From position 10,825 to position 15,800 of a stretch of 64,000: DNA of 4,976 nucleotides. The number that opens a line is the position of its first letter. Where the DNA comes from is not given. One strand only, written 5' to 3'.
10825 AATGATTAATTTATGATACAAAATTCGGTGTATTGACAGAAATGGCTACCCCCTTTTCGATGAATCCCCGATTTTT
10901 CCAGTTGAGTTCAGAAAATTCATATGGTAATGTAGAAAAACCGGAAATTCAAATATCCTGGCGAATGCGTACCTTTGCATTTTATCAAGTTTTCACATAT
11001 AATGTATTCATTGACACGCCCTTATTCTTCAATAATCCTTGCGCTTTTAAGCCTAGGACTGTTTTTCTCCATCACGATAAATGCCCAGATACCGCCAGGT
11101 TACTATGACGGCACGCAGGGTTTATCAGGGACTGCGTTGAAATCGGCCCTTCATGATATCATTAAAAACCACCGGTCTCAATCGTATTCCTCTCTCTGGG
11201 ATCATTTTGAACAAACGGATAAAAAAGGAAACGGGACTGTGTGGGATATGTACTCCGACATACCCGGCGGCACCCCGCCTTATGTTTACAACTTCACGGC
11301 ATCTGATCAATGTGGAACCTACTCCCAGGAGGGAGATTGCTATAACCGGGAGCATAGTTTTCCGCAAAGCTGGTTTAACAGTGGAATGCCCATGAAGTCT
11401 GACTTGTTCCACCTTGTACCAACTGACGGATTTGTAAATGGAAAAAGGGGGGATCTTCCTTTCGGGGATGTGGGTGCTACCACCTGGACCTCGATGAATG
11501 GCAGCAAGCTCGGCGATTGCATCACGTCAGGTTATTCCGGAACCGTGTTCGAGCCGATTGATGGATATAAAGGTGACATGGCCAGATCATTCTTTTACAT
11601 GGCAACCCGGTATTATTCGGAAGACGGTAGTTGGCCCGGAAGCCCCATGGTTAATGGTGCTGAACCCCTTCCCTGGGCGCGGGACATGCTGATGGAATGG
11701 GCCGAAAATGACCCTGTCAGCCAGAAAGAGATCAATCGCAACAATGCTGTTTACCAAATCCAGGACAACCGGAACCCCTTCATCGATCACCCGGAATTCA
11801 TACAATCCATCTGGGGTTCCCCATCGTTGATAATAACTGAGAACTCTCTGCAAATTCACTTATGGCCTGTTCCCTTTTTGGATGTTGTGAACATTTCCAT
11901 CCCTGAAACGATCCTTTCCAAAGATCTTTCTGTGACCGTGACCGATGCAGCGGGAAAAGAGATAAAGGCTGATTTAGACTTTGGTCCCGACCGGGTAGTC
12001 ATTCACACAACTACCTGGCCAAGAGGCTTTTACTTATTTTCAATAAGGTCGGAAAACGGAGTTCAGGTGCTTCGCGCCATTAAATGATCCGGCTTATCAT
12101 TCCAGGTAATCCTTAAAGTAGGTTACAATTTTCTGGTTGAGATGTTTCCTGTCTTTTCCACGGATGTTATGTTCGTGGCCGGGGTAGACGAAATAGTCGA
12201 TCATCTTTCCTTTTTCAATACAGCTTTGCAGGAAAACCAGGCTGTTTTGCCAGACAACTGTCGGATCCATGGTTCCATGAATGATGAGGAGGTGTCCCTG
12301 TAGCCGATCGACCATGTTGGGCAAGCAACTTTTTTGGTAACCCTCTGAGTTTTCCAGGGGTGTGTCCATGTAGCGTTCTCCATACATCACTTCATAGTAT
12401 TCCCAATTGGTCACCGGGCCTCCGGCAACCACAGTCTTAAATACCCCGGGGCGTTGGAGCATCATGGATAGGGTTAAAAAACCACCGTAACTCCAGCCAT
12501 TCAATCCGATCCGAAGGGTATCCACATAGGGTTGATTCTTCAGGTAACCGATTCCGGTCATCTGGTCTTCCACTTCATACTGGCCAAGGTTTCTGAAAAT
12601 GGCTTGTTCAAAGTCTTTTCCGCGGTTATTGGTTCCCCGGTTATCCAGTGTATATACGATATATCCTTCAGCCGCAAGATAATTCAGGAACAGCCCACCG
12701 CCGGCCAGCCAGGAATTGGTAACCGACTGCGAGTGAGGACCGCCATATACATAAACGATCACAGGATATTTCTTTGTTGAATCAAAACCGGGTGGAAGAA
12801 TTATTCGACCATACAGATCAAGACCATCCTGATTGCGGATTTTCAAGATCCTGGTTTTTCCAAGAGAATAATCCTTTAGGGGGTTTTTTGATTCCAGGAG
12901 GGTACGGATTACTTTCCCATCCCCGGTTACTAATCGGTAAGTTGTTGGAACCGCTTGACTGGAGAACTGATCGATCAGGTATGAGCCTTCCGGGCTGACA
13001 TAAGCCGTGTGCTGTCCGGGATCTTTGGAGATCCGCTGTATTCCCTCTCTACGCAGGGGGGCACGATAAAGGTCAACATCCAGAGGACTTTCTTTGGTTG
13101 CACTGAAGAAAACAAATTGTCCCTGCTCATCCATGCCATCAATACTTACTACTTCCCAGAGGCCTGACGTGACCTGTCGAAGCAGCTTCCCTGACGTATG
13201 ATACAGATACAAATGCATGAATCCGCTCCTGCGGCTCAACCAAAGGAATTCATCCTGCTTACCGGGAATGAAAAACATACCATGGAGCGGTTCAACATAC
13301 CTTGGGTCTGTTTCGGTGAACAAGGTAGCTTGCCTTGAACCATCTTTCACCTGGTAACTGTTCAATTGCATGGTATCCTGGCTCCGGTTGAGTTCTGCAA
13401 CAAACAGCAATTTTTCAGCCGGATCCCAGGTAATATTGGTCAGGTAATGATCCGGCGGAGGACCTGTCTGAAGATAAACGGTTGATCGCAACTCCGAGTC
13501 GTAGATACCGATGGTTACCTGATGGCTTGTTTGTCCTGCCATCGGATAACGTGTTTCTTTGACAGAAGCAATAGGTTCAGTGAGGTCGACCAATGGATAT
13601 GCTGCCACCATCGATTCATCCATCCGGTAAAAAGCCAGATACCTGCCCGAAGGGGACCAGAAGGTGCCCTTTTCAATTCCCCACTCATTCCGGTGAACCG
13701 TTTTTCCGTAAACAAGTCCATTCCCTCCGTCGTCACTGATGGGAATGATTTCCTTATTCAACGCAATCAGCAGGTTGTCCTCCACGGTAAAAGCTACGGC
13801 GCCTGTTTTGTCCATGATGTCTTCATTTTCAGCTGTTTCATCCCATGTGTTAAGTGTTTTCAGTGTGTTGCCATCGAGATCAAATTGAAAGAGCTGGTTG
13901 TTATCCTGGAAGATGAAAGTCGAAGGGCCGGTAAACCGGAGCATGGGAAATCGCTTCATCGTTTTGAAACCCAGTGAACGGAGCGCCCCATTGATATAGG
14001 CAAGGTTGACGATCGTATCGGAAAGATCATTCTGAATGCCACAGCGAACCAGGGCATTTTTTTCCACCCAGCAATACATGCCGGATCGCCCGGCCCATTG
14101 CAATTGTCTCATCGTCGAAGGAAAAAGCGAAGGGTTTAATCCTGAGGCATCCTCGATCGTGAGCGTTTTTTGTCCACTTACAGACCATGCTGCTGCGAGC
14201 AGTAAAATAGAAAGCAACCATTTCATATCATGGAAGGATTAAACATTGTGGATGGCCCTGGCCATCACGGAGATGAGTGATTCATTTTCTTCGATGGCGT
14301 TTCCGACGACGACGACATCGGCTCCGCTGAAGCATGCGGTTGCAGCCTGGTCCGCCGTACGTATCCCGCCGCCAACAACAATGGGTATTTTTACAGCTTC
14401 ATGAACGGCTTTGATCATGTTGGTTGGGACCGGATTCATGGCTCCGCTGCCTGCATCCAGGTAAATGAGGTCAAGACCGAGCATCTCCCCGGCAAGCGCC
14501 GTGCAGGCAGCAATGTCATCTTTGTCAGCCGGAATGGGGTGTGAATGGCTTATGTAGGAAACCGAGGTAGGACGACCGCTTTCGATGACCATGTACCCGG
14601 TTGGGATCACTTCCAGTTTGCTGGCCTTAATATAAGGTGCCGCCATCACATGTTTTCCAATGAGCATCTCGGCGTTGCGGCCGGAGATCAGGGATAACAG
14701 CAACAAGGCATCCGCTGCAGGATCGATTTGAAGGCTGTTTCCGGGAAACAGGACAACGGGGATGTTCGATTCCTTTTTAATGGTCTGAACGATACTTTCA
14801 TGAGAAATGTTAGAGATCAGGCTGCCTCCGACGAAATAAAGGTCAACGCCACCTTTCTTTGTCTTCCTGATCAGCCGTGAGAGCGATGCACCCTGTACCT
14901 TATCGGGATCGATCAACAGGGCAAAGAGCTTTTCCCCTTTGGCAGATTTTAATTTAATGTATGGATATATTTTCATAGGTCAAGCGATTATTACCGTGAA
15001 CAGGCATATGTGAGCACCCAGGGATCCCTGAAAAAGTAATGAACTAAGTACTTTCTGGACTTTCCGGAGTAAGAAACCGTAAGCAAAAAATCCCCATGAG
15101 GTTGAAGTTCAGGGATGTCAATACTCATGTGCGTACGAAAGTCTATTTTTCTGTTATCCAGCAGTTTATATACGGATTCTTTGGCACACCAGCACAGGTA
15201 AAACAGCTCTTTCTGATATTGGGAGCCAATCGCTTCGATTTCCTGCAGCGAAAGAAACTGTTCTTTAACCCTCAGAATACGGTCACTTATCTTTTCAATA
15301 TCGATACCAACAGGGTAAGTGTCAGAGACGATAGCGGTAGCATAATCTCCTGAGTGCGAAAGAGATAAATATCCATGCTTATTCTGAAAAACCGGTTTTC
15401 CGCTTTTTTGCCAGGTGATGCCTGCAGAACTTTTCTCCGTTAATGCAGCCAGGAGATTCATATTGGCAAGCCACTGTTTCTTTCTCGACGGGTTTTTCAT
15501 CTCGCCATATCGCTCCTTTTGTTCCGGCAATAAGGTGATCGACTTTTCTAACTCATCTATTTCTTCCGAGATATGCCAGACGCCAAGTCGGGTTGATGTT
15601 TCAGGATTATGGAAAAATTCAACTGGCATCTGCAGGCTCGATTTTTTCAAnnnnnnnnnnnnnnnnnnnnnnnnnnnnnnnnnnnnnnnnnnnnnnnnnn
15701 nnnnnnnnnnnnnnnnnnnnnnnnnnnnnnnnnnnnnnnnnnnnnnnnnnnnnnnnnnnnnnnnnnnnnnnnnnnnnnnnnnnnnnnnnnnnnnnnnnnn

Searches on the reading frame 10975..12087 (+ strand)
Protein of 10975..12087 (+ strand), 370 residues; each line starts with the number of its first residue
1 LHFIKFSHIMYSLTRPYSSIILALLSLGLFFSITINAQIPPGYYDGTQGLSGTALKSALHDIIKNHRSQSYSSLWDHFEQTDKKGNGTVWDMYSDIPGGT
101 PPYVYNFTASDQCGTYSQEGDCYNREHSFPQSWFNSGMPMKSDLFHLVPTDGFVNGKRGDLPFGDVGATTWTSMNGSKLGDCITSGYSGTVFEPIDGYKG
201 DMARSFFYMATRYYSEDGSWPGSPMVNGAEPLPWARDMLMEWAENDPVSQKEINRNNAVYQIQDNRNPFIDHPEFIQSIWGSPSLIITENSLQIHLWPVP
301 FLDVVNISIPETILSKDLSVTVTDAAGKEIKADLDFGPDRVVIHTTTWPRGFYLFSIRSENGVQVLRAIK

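Call 17: search_protein_families(library=pfam, proteins=[window:10975-12087:+], max_evalue=0.001)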
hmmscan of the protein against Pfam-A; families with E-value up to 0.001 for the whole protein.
window:10975-12087:+ (370 aa): 2 families
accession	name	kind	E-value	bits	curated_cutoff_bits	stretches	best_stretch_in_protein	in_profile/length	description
PF04231.19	Endonuclease_1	-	6.4e-80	268.7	25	1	52-274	2-235/235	Endonuclease I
PF18962.6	Por_Secre_tail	-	5.4e-06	27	27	1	296-365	1-70/75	Secretion system C-terminal sorting domain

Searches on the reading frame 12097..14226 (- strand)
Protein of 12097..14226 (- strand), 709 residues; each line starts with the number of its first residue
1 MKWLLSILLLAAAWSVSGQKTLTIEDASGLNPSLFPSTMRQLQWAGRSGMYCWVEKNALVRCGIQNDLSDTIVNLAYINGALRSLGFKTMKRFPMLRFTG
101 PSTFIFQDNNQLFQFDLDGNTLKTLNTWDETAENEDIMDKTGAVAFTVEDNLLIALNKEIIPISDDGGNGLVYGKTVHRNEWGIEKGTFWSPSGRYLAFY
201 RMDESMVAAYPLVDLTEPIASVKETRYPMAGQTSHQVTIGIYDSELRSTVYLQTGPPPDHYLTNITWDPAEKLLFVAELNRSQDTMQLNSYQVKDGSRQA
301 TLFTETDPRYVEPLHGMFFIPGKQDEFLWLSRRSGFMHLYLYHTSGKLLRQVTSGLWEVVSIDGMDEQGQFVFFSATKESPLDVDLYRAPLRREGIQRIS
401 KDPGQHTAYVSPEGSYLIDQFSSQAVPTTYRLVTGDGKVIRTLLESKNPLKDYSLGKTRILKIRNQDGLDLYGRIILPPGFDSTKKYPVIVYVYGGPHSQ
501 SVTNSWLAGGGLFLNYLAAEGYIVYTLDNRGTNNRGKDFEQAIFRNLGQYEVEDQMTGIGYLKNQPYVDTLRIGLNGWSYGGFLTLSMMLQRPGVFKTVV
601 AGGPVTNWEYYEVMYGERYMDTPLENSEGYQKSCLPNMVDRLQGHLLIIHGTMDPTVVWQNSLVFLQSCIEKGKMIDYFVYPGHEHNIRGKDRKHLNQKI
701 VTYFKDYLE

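Call 17: search_protein_families(library=pfam, proteins=[window:12097-14226:-], max_evalue=0.001)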
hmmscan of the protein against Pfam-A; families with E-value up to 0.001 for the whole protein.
window:12097-14226:- (709 aa): 8 families
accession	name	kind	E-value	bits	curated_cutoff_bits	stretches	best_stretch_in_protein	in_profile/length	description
PF00930.27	DPPIV_N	-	3.4e-71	240.3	22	1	110-427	23-353/354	Dipeptidyl peptidase IV (DPP IV) N-terminal region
PF00326.27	Peptidase_S9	-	1.4e-47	162.4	22.6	1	515-708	8-210/213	Prolyl oligopeptidase family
PF02129.25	Peptidase_S15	-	1.7e-08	35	23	1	467-612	1-137/262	X-Pro dipeptidyl-peptidase (S15 family)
PF20434.5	BD-FAE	-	4.8e-06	26.7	26.8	0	483-586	9-104/215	BD-FAE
PF12146.15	Hydrolase_4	-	6.1e-06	26.2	27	1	514-609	24-114/239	Serine aminopeptidase, S33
PF08840.17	BAAT_C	-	1.9e-05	25.3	20.9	1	558-618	9-69/210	BAAT / Acyl-CoA thioester hydrolase C terminal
PF00561.26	Abhydrolase_1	-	0.00012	22.3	25.8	0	488-604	1-102/245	alpha/beta hydrolase fold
PF01738.24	DLH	-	0.00025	21.1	21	1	517-692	37-192/217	Dienelactone hydrolase family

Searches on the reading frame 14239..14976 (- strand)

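Call 17: search_protein_families(library=pfam, proteins=[window:14239-14976:-], max_evalue=0.001)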
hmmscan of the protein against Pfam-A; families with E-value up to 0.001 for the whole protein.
window:14239-14976:- (245 aa): 10 families
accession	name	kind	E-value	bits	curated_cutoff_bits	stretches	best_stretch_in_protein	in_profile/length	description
PF01884.23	PcrB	-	1.7e-40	139.4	23.9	1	18-237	8-217/226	PcrB family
PF00977.27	His_biosynth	-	9.8e-10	38.7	23.6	1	177-242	54-119/228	Histidine biosynthesis protein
PF05690.20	ThiG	-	1.2e-06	28.5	23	1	185-243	164-221/247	Thiazole biosynthesis protein ThiG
PF00290.26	Trp_syntA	-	3.5e-05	23.3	27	1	185-228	187-229/259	Tryptophan synthase alpha chain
PF04131.20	NanE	-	3.6e-05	23.5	27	1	157-243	107-191/192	Putative N-acetylmannosamine-6-phosphate epimerase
PF01180.27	DHO_dh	-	0.00016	21.4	27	1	179-231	221-275/291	Dihydroorotate dehydrogenase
PF02310.24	B12-binding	-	0.0002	21.6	32.1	0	168-229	52-115/121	B12 binding domain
PF03060.21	NMO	-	0.00038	20.4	28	1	185-227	182-224/331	Nitronate monooxygenase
PF00478.31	IMPDH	-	0.00047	19.7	25.6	1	166-225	115-173/345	IMP dehydrogenase / GMP reductase domain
PF01070.24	FMN_dh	-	0.00062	19.3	24.9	1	182-227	257-304/350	FMN-dependent dehydrogenase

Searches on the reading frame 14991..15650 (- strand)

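Call 17: search_protein_families(library=pfam, proteins=[window:14991-15650:-], max_evalue=0.001)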
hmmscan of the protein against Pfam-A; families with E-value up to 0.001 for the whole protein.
window:14991-15650:- (219 aa): 1 family
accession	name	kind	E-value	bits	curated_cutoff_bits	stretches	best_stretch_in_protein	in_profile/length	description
PF01648.25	ACPS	-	5.8e-12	46.1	25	1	113-179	1-76/111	4'-phosphopantetheinyl transferase superfamily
